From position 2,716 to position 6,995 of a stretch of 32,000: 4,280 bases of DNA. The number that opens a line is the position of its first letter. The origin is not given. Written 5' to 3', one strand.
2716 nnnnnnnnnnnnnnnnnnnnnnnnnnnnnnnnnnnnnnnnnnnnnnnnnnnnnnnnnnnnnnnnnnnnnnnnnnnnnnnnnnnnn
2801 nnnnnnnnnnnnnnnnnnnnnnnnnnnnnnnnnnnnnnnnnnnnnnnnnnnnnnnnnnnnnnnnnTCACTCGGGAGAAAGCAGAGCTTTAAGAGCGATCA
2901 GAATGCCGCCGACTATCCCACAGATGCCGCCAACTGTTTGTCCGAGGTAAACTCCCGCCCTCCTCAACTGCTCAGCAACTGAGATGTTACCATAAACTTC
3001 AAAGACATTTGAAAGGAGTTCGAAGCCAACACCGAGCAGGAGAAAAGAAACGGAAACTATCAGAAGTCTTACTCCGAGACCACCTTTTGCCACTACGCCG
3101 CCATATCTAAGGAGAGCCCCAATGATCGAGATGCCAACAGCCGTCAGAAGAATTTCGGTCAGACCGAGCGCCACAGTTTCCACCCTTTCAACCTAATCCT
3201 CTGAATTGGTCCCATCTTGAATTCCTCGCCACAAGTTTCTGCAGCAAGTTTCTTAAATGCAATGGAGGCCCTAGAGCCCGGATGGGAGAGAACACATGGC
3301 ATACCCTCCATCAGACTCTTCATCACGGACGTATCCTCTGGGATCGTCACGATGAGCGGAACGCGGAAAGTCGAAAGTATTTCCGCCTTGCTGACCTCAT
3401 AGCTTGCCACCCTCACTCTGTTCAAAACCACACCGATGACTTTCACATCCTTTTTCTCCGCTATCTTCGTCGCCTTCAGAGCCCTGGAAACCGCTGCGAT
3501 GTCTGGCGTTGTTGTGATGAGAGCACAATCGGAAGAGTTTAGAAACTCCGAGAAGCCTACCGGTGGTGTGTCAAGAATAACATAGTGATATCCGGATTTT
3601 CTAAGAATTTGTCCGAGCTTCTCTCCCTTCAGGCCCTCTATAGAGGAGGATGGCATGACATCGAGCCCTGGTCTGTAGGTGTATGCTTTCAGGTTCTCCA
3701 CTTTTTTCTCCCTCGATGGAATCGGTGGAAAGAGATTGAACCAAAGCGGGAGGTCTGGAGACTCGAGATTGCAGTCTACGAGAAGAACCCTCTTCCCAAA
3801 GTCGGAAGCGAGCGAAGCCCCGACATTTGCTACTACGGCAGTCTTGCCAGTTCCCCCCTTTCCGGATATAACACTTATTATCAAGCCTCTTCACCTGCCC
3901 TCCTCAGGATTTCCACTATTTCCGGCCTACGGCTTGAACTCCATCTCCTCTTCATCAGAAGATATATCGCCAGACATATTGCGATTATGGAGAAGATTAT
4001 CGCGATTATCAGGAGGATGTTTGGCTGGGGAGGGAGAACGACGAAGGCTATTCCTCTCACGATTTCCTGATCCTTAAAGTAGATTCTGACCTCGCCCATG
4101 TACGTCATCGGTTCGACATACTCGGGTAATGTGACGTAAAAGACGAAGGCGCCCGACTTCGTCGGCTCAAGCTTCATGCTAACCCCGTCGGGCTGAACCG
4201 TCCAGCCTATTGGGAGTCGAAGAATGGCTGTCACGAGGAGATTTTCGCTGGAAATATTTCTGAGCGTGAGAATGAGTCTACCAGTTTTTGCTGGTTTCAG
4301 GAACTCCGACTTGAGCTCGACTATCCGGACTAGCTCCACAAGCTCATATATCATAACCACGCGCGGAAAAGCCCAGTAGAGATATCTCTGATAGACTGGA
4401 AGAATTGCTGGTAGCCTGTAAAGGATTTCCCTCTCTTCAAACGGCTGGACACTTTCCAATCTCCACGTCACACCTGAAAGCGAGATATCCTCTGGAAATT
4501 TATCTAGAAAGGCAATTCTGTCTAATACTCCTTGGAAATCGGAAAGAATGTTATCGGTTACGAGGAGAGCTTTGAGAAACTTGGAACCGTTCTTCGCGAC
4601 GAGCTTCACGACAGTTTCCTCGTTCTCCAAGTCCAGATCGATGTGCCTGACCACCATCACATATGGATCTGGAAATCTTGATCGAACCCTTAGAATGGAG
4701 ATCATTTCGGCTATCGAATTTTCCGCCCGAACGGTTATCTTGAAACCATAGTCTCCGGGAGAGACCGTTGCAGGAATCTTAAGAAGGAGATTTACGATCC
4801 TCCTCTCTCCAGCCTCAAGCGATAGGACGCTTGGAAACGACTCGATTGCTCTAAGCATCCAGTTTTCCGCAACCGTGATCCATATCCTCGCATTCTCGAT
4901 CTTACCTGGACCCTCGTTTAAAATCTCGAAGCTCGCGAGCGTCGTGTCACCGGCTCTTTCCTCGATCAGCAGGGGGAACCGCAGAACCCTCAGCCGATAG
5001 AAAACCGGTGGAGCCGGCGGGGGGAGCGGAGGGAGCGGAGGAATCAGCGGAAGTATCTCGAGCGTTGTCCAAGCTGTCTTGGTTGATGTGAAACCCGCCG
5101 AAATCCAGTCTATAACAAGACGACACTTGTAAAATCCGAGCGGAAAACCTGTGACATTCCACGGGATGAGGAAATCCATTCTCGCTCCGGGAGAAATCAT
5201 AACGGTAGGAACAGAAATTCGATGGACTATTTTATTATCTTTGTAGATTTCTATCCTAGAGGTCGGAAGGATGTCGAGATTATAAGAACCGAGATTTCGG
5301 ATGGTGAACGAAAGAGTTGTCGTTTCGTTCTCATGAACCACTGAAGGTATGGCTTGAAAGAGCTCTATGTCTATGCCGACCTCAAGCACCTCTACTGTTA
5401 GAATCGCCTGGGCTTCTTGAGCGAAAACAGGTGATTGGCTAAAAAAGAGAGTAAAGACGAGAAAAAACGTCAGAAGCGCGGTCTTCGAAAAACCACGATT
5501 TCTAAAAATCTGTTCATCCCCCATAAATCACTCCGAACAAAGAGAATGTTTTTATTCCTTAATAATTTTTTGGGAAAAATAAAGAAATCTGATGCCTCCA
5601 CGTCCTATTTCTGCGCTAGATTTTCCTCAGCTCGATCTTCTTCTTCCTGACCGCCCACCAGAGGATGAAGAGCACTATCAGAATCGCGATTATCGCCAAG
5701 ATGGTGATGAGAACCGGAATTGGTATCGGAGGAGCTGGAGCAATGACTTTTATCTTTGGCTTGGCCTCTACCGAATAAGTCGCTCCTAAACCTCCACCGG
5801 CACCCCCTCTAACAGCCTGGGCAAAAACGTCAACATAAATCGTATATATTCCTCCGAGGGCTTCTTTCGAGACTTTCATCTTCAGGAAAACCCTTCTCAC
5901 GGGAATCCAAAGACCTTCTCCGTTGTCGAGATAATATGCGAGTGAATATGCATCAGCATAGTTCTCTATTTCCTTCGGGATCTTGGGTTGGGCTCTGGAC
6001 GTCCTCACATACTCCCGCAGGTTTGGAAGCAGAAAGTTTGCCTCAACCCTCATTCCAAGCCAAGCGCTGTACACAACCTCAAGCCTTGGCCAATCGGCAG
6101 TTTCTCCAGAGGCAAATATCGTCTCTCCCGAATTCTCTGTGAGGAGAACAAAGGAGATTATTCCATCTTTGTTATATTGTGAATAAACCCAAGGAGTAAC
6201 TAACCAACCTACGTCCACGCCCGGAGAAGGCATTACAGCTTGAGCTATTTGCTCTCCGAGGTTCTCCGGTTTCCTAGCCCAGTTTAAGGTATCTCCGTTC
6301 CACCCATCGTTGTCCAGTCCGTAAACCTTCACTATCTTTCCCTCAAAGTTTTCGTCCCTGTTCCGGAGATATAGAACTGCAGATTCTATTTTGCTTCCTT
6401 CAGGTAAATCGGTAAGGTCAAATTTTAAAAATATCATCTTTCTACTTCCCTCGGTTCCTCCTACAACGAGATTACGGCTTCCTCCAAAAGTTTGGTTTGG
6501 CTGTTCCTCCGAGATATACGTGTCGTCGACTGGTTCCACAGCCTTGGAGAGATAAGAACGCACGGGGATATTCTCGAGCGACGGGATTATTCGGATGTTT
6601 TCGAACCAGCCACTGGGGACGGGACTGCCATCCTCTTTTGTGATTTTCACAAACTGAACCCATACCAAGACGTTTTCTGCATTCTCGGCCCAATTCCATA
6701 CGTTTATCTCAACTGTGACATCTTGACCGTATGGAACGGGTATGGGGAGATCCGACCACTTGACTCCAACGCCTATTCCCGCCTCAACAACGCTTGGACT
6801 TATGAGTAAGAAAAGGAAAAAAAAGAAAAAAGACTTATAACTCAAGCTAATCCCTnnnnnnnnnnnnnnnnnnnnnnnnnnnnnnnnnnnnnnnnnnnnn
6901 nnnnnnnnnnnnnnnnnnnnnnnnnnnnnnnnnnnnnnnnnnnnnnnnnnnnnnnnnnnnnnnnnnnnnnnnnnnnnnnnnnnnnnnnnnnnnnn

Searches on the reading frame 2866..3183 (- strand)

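Call 9: search_protein_families(library=ncbifam, proteins=[window:2866-3183:-], max_evalue=1)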
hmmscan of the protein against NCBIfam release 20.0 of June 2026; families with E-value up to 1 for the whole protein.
window:2866-3183:- (105 aa): 1 family
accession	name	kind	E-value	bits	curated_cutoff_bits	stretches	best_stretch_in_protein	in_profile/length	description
NF006021.0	PRK08163.1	equivalog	0.26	10.2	459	1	15-80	12-73/398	3-hydroxybenzoate 6-monooxygenase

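Call 10: search_protein_families(library=pfam, proteins=[window:2866-3183:-], max_evalue=0.01)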
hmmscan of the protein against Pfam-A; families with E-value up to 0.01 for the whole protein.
window:2866-3183:- (105 aa): 0 families

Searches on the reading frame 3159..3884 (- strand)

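Call 9: search_protein_families(library=ncbifam, proteins=[window:3159-3884:-], max_evalue=1)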
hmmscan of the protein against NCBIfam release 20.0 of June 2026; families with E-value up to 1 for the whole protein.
window:3159-3884:- (241 aa): 34 families (the best 25 are shown)
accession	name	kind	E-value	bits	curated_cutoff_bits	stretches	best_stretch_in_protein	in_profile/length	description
TIGR01969.1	minD_arch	subfamily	7.4e-40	136.7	201.75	1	1-224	1-237/251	cell division ATPase MinD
TIGR01968.1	minD_bact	equivalog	1.1e-26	93.8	212.9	2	85-227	96-246/261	septum site-determining protein MinD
NF041136.1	MrpORP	equivalog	1.6e-14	54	450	2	3-77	8-79/365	iron-sulfur cluster carrier protein MrpORP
NF041546.1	ParA_partition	equivalog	1.4e-11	44.3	180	2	2-38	1-36/203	ParA family partition ATPase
TIGR03371.1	cellulose_yhjQ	equivalog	2.3e-11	43.7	157.85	2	2-51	3-50/246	cellulose biosynthesis protein BcsQ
NF008079.0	PRK10818.1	equivalog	6.1e-11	42.2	508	2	90-222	105-251/270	septum site-determining protein MinD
NF008669.0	PRK11670.1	equivalog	1.1e-10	41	348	2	100-220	217-352/369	iron-sulfur cluster carrier protein ApbC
TIGR01007.1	eps_fam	subfamily_domain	1e-09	38.2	108.05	2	83-160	113-193/204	polysaccharide biosynthesis tyrosine autokinase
TIGR01287.1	nifH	equivalog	5.6e-09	35.7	394.35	2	6-39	5-37/275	nitrogenase iron protein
NF053622.1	ATPseBagAMYCTU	equivalog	8.5e-09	35.3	400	1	4-63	10-66/325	ATPase BagA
NF047398.1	AAA_KGGVGR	domain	1.9e-08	34.9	90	1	2-50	4-51/190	KGGVGR-motif variant AAA ATPase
TIGR03018.1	pepcterm_TyrKin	hypoth_equivalog_domain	3.7e-08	32.9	230.65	1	2-49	37-84/207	XrtA-associated tyrosine autokinase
NF033200.1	F430_CfbC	exception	5.6e-08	32.5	402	2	6-39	5-37/260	Ni-sirohydrochlorin a,c-diamide reductive cyclase ATP-dependent reductase subunit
TIGR03815.1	CpaE_hom_Actino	equivalog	1.1e-07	31.3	154.45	2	2-39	113-149/340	septum site-determining protein Ssd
TIGR01281.1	DPOR_bchL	equivalog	1.3e-07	31.3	345.15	2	5-40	4-38/268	ferredoxin:protochlorophyllide reductase (ATP-dependent) iron-sulfur ATP-binding protein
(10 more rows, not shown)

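Call 10: search_protein_families(library=pfam, proteins=[window:3159-3884:-], max_evalue=0.01)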
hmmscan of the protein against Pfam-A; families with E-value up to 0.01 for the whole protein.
window:3159-3884:- (241 aa): 8 families
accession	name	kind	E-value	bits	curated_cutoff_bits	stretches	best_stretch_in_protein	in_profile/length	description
PF01656.29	CbiA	-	2.7e-18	66.6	25.4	1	3-196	1-124/125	CobQ/CobB/MinD/ParA nucleotide binding domain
PF10609.15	ParA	-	3.9e-17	62.9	27.1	1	2-216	5-244/246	NUBPL iron-transfer P-loop NTPase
PF13614.12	AAA_31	-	9.5e-10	39.1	27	1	2-38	3-38/177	AAA domain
PF00142.24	Fer4_NifH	-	1.6e-08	34.8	25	1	5-39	4-37/271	4Fe-4S iron sulfur cluster binding proteins, NifH/frxC family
PF06564.18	CBP_BcsQ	-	1.5e-05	25.1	21.3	1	7-88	8-93/234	Cellulose biosynthesis protein BcsQ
PF02374.21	ArsA_ATPase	-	7.9e-05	22.5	24.3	1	5-36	5-35/305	Anion-transporting ATPase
PF13500.12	AAA_26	-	0.00018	21.9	27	1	132-188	142-195/198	AAA domain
PF07015.17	VirC1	-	0.0028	17.5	24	0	2-48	3-47/231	VirC1 protein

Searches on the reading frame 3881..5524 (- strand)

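Call 9: search_protein_families(library=ncbifam, proteins=[window:3881-5524:-], max_evalue=1)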
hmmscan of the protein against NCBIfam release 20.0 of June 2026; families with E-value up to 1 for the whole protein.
window:3881-5524:- (547 aa): 0 families

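Call 10: search_protein_families(library=pfam, proteins=[window:3881-5524:-], max_evalue=0.01)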
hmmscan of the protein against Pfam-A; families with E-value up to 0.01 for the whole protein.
window:3881-5524:- (547 aa): 2 families
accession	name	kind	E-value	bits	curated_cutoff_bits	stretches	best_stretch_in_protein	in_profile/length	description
PF10633.15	NPCBM_assoc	-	1.8e-08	34.9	24.4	1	191-266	3-76/78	NPCBM-associated, NEW3 domain of alpha-galactosidase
PF07705.17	CARDB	-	1.5e-06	28.7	22.7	0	59-138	11-83/101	CARDB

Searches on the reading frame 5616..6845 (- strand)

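Call 9: search_protein_families(library=ncbifam, proteins=[window:5616-6845:-], max_evalue=1)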
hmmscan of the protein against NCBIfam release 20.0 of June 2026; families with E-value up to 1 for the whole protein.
window:5616-6845:- (409 aa): 3 families
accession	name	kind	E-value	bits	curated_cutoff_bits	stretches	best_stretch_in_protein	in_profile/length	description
NF033679.1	DNRLRE_dom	domain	3.5e-22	79.2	34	1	107-257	1-163/164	DNRLRE domain-containing protein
NF038216.1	ABZJ_00895_fam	subfamily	0.02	14.8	33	1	359-401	88-130/134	ABZJ_00895 family protein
NF001817.0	PRK00556.1-1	equivalog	0.052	13.2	273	1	289-348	43-101/187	septum site-determining protein MinC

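Call 10: search_protein_families(library=pfam, proteins=[window:5616-6845:-], max_evalue=0.01)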
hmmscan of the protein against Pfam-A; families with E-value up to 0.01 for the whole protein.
window:5616-6845:- (409 aa): 1 family
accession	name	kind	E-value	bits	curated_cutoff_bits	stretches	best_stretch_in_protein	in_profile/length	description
PF24517.2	CBM96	-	4.5e-27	95.3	26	1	102-257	4-162/164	Carbohydrate-binding module family 96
